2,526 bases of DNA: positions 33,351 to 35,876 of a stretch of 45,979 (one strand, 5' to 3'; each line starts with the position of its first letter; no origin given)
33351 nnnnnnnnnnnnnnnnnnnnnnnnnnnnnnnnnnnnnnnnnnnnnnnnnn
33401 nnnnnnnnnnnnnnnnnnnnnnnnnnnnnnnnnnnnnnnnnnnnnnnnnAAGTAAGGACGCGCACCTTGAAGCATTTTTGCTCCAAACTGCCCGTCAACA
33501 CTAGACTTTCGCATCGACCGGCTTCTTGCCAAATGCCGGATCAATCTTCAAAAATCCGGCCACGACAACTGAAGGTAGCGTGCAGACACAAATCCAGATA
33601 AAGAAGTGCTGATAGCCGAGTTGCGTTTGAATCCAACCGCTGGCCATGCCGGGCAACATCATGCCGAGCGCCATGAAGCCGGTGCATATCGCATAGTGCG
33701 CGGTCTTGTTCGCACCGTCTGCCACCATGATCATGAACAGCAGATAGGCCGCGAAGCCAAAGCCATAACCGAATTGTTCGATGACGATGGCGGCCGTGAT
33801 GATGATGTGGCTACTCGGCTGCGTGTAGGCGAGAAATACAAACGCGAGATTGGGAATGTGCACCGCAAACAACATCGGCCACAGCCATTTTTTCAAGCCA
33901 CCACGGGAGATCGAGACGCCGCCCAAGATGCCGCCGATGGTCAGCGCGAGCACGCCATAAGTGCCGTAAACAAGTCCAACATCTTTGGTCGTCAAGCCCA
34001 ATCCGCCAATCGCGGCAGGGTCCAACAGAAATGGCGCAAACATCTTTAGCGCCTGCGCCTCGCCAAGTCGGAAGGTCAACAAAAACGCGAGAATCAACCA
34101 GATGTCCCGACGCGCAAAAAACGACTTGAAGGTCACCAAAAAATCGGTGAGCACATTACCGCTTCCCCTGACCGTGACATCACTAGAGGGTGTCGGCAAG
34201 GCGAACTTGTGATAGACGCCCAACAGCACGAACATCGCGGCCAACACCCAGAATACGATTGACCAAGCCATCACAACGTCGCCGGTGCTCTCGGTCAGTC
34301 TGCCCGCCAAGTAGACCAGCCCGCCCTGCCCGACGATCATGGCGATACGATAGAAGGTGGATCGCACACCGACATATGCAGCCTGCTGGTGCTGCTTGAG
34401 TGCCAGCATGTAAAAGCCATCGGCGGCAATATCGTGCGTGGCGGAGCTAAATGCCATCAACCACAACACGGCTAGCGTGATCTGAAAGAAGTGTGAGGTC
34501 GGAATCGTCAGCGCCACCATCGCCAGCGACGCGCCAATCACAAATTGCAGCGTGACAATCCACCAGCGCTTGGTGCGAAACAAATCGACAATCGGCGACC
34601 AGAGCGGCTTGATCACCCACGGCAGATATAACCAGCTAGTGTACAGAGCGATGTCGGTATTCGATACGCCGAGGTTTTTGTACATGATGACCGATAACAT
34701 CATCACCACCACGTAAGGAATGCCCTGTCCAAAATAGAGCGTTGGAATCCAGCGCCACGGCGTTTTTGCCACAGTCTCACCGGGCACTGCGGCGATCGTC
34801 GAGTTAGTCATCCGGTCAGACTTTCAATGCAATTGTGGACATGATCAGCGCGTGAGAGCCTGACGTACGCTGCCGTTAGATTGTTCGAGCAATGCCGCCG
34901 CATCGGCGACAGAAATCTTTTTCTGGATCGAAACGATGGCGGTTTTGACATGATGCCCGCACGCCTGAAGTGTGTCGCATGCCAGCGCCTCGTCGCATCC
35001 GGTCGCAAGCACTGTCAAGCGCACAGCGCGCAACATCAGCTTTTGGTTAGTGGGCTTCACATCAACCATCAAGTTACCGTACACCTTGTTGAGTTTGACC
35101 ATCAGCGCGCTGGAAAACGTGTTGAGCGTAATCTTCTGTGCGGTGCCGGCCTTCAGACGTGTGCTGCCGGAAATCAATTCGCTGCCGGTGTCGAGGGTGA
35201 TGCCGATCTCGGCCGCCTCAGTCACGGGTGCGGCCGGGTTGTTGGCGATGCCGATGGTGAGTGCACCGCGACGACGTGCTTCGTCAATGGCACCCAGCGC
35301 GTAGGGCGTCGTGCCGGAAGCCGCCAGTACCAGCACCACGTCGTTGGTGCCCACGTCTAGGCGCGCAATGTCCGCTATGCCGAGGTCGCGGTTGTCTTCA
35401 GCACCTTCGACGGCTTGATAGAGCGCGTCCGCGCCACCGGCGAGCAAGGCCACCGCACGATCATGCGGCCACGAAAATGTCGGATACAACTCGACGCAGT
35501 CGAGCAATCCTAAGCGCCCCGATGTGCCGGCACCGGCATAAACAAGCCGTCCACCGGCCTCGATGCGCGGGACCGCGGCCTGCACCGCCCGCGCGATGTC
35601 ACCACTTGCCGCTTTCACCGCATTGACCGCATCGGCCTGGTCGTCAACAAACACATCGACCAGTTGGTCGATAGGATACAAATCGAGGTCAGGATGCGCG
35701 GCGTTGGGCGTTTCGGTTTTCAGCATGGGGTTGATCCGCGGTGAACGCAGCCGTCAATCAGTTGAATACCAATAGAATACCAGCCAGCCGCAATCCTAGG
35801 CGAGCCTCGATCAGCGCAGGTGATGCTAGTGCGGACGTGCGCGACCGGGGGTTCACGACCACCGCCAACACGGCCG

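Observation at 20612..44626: TonB-dependent peptidoglycan / MurNAc scavenging locus wired together by four NagQ-type direct-repeat operators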

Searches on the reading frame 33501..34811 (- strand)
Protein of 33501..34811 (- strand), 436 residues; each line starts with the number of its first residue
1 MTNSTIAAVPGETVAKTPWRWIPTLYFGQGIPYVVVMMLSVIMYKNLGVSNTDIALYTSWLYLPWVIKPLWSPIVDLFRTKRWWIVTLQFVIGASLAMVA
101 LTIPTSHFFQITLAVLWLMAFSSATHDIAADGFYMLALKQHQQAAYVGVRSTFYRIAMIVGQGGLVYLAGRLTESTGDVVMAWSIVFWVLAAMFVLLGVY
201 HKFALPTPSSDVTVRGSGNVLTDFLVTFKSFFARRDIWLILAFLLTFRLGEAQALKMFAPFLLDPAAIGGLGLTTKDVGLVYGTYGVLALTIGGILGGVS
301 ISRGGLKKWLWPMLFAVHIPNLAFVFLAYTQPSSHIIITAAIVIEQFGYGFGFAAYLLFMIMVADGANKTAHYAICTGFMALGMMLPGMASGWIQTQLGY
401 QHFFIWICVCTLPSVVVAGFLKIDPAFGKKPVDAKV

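Call 5: search_protein_families(library=pfam, proteins=[window:33501-34811:-])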
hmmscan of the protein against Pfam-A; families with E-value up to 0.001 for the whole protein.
window:33501-34811:- (436 aa): 2 families
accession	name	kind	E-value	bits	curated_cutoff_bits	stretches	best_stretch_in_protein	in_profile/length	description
PF07690.21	MFS_1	-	1.5e-17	64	33.4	2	34-362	14-321/347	Major Facilitator Superfamily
PF03092.22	BT1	-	1.9e-08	33.9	22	1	30-243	2-223/432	BT1 family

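Call 7: search_protein_families(library=ncbifam, proteins=[window:33501-34811:-])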
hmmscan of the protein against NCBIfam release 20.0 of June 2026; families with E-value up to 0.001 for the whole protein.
window:33501-34811:- (436 aa): 5 families
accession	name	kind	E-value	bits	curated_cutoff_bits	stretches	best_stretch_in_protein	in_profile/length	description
TIGR00901.2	2A0125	subfamily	1.4e-57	195.3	350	1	25-417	12-413/417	AmpG family muropeptide MFS transporter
NF008867.0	PRK11902.1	equivalog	3.4e-33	115.2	656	1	49-417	45-399/419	muropeptide transporter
NF008238.0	PRK11010.1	equivalog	3.5e-32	111.9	756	1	59-417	53-398/492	muropeptide MFS transporter AmpG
TIGR02718.1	sider_RhtX_FptX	subfamily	1.8e-18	66.7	356.15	1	23-411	7-380/390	RhtX/FptX family siderophore transporter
TIGR00788.1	fbt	subfamily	1.2e-06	27.8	216.4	1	25-180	34-189/468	folate/biopterin family MFS transporter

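Call 15: find_related_loci(query=window:33501-34811:-, collection=genome_contigs, flank=10000)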
Query window:33501-34811:- (436 aa) in genome_contigs; peptide patterns used: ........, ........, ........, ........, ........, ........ (x = any residue, [..] = any of these).
599 stretches matched a pattern (row limit reached: there are more); 533 encode a relative of the query (tblastn E <= 1e-3); the best 80 are kept; 80 distinct loci.
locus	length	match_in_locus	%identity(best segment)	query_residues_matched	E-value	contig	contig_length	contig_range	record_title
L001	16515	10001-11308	100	1-436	0e+0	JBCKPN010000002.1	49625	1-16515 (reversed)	Usitatibacteraceae bacterium isolate SLM_MC1B_24-P16 Node_2_length_49625_cov_87.999076, whole genome shotgun sequence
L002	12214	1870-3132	89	15-435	0e+0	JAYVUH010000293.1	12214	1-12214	MAG: Burkholderiales bacterium isolate GL74_UP_metabinner_25_sub GL74_UP_metabinner_25_sub_292, whole genome shotgun seq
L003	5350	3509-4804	83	1-435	0e+0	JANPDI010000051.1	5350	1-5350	MAG: Burkholderiales bacterium isolate VAR_78_metabat_409 VAR_78_k141_354241, whole genome shotgun sequence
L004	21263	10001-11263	83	15-435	0e+0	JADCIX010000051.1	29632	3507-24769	MAG: Rhodocyclaceae bacterium isolate M042S1SP1A13QC M042S1_51, whole genome shotgun sequence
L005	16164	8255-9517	82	15-435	0e+0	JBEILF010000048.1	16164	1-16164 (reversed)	MAG: Burkholderiales bacterium isolate Sample-104-S78-bin-106 Sample_104_S78-bin_106-k141_1216346, whole genome shotgun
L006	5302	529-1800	83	11-430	0e+0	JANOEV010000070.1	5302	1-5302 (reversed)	MAG: Burkholderiales bacterium isolate SOY_65_metabat_14 SOY_65_k141_1483886, whole genome shotgun sequence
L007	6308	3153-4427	82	10-430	0e+0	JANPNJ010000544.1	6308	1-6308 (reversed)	MAG: Burkholderiales bacterium isolate VAR_87_metabat_328 VAR_87_k141_192020, whole genome shotgun sequence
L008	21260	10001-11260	82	15-430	0e+0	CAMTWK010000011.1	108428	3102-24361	MAG: uncultured Burkholderiales bacterium isolate G03_MAG_00004 genome assembly, contig: G03_MAG_00004_000000000009, who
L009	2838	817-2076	83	15-430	0e+0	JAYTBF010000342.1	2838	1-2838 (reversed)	MAG: Burkholderiales bacterium isolate GFS_14130 GFS_14130_341, whole genome shotgun sequence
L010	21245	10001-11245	76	16-430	0e+0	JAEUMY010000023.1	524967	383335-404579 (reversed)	MAG: Betaproteobacteria bacterium isolate new MAG-159 k141_3945465, whole genome shotgun sequence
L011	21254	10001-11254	76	13-430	0e+0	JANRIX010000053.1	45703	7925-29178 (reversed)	MAG: Burkholderiales bacterium isolate bins.516 k141_4906050, whole genome shotgun sequence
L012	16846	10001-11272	74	16-435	0e+0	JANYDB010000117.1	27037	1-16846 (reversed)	MAG: Burkholderiales bacterium isolate 336R_metabinner_38 336R_k141_2347211, whole genome shotgun sequence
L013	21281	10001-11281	78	8-430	0e+0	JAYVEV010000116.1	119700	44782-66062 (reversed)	MAG: Burkholderiales bacterium isolate GL36_UP_metabat_57 GL36_UP_metabat_57_115, whole genome shotgun sequence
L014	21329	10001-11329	70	1-430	0e+0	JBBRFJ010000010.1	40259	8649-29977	MAG: Burkholderiales bacterium isolate Co_metawrap_2560 Cmw_2560_k141_23433213_length_40259_cov_22.1639, whole genome sh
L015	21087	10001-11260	67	10-430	0e+0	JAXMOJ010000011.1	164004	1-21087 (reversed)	MAG: Cephaloticoccus sp. isolate EC_MBin.50 ECX_185CoAssmbCtg, whole genome shotgun sequence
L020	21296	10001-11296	74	10-436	0e+0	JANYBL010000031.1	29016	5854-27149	MAG: Burkholderiales bacterium isolate GL140_5_metabat_97 GL140_5_k141_3793271, whole genome shotgun sequence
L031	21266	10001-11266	59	16-435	2e-172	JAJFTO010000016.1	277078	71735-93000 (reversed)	MAG: Porphyromonadaceae bacterium isolate bin.24 k141_1352134, whole genome shotgun sequence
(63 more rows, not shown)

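Call 42: search_protein_families(library=pfam, proteins=[L004:16011-17462:+, L004:5840-7252:-, L004:7252-8805:-, L011:17455-20409:-, L011:5151-6056:+, L014:7335-9875:+, L014:2578-5373:-, L008:7252-8400:+, L013:1787-4573:+, L020:17808-19244:-])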
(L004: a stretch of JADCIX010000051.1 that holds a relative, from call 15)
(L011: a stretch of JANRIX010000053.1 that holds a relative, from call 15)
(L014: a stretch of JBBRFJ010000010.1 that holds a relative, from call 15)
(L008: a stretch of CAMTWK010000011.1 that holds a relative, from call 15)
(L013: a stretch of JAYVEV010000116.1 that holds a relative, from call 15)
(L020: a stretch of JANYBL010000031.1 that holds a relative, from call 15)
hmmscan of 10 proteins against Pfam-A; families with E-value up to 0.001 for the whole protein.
L004:16011-17462:+ (483 aa): 1 family
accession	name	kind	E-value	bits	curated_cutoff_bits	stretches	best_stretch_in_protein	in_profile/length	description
PF00144.29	Beta-lactamase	-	1.2e-37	130.3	27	1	65-445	13-307/329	Beta-lactamase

L004:5840-7252:- (470 aa): 1 family
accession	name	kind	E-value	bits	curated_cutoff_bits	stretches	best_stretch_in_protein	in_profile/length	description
PF16401.11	DUF5009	-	1.1e-79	267.9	25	1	11-265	4-259/260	Domain of unknown function (DUF5009)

L004:7252-8805:- (517 aa): 2 families
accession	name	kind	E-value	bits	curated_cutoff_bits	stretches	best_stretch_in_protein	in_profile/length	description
PF02638.21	GHL10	-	2.3e-52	178.5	27.9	1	44-305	1-249/311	Glycosyl hydrolase-like 10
PF14871.12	GHL6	-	5.7e-06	27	35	1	68-216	6-131/132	Hypothetical glycosyl hydrolase 6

L011:17455-20409:- (984 aa): 3 families
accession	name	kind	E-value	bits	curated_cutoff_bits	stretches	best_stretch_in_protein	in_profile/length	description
PF00593.30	TonB_dep_Rec_b-barrel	-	4.9e-42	145.7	27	1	514-944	80-436/436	TonB dependent receptor-like, beta-barrel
PF07715.20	Plug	-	1.3e-17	64.7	23.9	1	105-221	8-107/107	TonB-dependent Receptor Plug Domain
PF14905.12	OMP_b-brl_3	-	1.1e-05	25.2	27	1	731-956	207-385/408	Outer membrane protein beta-barrel family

L011:5151-6056:+ (301 aa): 1 family
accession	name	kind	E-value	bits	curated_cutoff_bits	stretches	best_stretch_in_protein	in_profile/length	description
PF01869.26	BcrAD_BadFG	-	3.8e-28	99.2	31.5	1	12-286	1-268/271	BadF/BadG/BcrA/BcrD ATPase family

L014:7335-9875:+ (846 aa): 2 families
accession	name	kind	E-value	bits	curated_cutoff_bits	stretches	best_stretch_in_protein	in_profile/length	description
PF00593.30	TonB_dep_Rec_b-barrel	-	2.3e-31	110.6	27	1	368-811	40-436/436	TonB dependent receptor-like, beta-barrel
PF07715.20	Plug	-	3.8e-11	43.9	23.9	1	84-193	3-107/107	TonB-dependent Receptor Plug Domain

L014:2578-5373:- (931 aa): 2 families
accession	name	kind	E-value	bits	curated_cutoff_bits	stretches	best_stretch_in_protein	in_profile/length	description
PF00593.30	TonB_dep_Rec_b-barrel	-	4.7e-40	139.2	27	1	429-893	59-436/436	TonB dependent receptor-like, beta-barrel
PF07715.20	Plug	-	3.9e-22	79.2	23.9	1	56-173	4-107/107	TonB-dependent Receptor Plug Domain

L008:7252-8400:+ (382 aa): 3 families
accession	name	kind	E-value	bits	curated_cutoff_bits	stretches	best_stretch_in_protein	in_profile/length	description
PF00990.26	GGDEF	-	8.9e-29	100.8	23.8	1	180-333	1-157/161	Diguanylate cyclase, GGDEF domain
PF01590.32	GAF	-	2.1e-18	67.5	22.4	1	43-172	2-131/133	GAF domain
PF13185.12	GAF_2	-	1.2e-06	29.2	28.6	1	44-168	5-129/136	GAF domain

L013:1787-4573:+ (928 aa): 2 families
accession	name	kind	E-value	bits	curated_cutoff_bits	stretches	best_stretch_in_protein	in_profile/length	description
PF02738.23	MoCoBD_1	-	5.3e-37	127.7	27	1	268-500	20-244/244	Molybdopterin cofactor-binding domain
PF20256.3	MoCoBD_2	-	1e-19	71.6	27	2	786-870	200-283/283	Molybdopterin cofactor-binding domain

L020:17808-19244:- (478 aa): 2 families
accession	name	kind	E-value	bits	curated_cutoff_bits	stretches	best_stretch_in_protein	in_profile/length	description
PF00883.26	Peptidase_M17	-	1.5e-103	346.8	25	1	160-458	2-303/310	Cytosol aminopeptidase family, catalytic domain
PF21337.3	Peptidase_M17_N_1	-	1.5e-26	93.2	27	1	30-141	3-116/118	M17 aminopeptidase, N-terminal domain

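Call 60: search_protein_families(library=ncbifam, proteins=[L031:12626-13798:+, L031:13933-14811:+, L031:11137-12558:+, L031:8590-9933:+, L004:5840-7252:-, L004:16011-17462:+], max_evalue=0.001)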
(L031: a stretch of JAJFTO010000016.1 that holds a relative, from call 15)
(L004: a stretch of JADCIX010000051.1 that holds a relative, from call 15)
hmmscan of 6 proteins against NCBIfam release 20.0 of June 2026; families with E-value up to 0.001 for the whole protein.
L031:12626-13798:+ (390 aa): 1 family
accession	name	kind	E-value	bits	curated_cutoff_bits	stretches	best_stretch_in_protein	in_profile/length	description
NF046061.1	NagX_SO_3504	equivalog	1.2e-41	143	480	1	12-389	3-368/369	transmembrane glucosamine N-acetyltransferase NagX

L031:13933-14811:+ (292 aa): 1 family
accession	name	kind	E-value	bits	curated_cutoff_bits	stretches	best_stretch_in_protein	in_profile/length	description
NF046058.1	NagK_SO3507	equivalog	2.6e-08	33.7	370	1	95-213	101-221/295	N-acetylglucosamine kinase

L031:11137-12558:+ (473 aa): 0 families

L031:8590-9933:+ (447 aa): 2 families
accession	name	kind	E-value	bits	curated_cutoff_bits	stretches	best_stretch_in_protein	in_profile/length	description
TIGR02669.1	SpoIID_LytB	domain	6.7e-54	183.6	83.3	1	113-443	1-268/270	SpoIID/LytB domain-containing protein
TIGR02870.1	spore_II_D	equivalog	3.4e-38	131.6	234.75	2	114-257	68-203/338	stage II sporulation protein D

L004:5840-7252:- (470 aa): 1 family
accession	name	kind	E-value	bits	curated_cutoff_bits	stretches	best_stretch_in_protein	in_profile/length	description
NF046061.1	NagX_SO_3504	equivalog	3.4e-09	36.3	480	1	308-469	214-368/369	transmembrane glucosamine N-acetyltransferase NagX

L004:16011-17462:+ (483 aa): 32 families (the best 25 are shown)
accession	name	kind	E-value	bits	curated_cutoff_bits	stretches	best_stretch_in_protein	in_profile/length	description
NF007943.0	PRK10662.1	equivalog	1.4e-14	53.5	266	1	71-245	54-219/380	D-alanyl-D-alanine-carboxypeptidase/endopeptidase AmpH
NF033085.1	bla_class_C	equivalog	2e-10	40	415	1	58-164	7-110/356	class C beta-lactamase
NF002968.0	PRK03642.1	equivalog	6.3e-09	35.2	385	1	60-245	49-237/432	penicillin binding protein PBP4B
NF009622.0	PRK13128.1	equivalog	1.1e-08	34.1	443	1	49-246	7-188/518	D-aminopeptidase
NF038069.1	blaIDC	exception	2.3e-08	33.3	850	1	57-273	40-240/395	IDC family class C beta-lactamase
NF038238.1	blaBUT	exception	5.3e-08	32.3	850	1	43-246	17-207/383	BUT family class C beta-lactamase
NF052559.1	MthAcHydAcmB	equivalog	9.3e-08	31.2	550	1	51-246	10-209/391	methyl acetate hydrolase AcmB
NF033569.1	blaLHK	exception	1.1e-07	31.1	850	1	48-245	38-213/390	LHK family class C beta-lactamase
NF012172.1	FOX-MOX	exception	2e-07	30.3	700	1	14-142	3-116/382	FOX/MOX family class C beta-lactamase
NF038269.1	lipase_LipE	equivalog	8e-07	28.5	750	1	72-245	50-217/407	lipase LipE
NF041665.1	blaPSZ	exception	1.3e-06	27.7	850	1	53-267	25-223/379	PSZ family class C beta-lactamase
NF000239.3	MOX_CMY1_fam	exception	2.1e-06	27.2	770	0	16-142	5-119/383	CMY-1/MOX family class C beta-lactamase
NF000385.4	blaACT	exception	3.4e-06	26.3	810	0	62-140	41-113/380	ACT family cephalosporin-hydrolyzing class C beta-lactamase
NF012173.1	CMY2-MIR-ACT-EC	exception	5.1e-06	25.5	680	0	52-140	25-113/380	CMY2/MIR/ACT/EC family class C beta-lactamase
NF041663.1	ampC_Sliq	exception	6.5e-06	25.3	860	1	51-245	28-199/378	cephalosporin-hydrolyzing class C beta-lactamase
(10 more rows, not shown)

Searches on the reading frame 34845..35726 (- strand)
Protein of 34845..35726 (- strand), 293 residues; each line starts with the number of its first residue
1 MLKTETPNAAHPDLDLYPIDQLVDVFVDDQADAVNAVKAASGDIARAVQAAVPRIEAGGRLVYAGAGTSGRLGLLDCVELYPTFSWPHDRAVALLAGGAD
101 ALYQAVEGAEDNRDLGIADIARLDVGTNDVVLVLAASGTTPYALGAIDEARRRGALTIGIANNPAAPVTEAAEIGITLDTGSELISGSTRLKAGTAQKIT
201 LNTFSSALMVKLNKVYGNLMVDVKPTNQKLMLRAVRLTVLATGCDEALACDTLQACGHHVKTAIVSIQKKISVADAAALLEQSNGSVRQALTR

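Call 5: search_protein_families(library=pfam, proteins=[window:34845-35726:-])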
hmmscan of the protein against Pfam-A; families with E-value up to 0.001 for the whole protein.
window:34845-35726:- (293 aa): 4 families
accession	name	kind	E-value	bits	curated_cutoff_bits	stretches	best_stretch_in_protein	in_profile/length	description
PF22645.1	GKRP_SIS_N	-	1.4e-16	60.7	27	1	44-149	2-111/113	Glucokinase regulatory protein N-terminal SIS domain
PF13580.11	SIS_2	-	4.9e-07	30.3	27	1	32-161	8-137/138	SIS domain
PF01380.27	SIS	-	4.1e-06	27.1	25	1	125-202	51-126/131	SIS domain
PF20741.3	GKRP-like_C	-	9.6e-06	26.5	27.7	1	218-253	2-37/100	C-terminal lid domain of glucokinase regulatory protein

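Call 7: search_protein_families(library=ncbifam, proteins=[window:34845-35726:-])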
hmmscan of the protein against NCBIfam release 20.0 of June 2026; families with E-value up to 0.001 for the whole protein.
window:34845-35726:- (293 aa): 10 families
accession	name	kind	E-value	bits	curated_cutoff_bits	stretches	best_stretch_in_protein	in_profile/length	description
NF003915.0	PRK05441.1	subfamily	3.6e-108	361.1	168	1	2-292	6-296/300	N-acetylmuramic acid 6-phosphate etherase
NF009222.0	PRK12570.1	subfamily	1.9e-92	309.4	255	1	2-292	13-303/307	N-acetylmuramic acid 6-phosphate etherase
TIGR00274.1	TIGR00274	equivalog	1.1e-90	303.7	302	1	3-291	2-290/291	N-acetylmuramic acid 6-phosphate etherase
NF008458.0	PRK11337.1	equivalog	7.2e-06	25.2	378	1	127-179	188-240/293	MurR/RpiR family transcriptional regulator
NF046059.1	NagB_SO3506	equivalog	1.2e-05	24.8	430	1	128-189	87-148/330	glucosamine-6-phosphate deaminase NagB-II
NF002805.0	PRK02947.1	subfamily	1.3e-05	24.5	135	1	25-163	6-143/247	sugar isomerase domain-containing protein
TIGR01135.1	glmS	equivalog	1.4e-05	23.8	418.05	1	125-217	336-426/607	glutamine--fructose-6-phosphate transaminase (isomerizing)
NF040776.2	AlsR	equivalog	3.3e-05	22.9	400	1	126-177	175-226/279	transcriptional repressor AlsR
TIGR03127.2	RuMP_HxlB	equivalog_domain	4e-05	23.6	160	1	125-231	70-171/178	6-phospho-3-hexuloisomerase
NF001484.0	PRK00331.1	subfamily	5.3e-05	21.8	381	1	126-215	332-419/601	isomerizing glutamine--fructose-6-phosphate transaminase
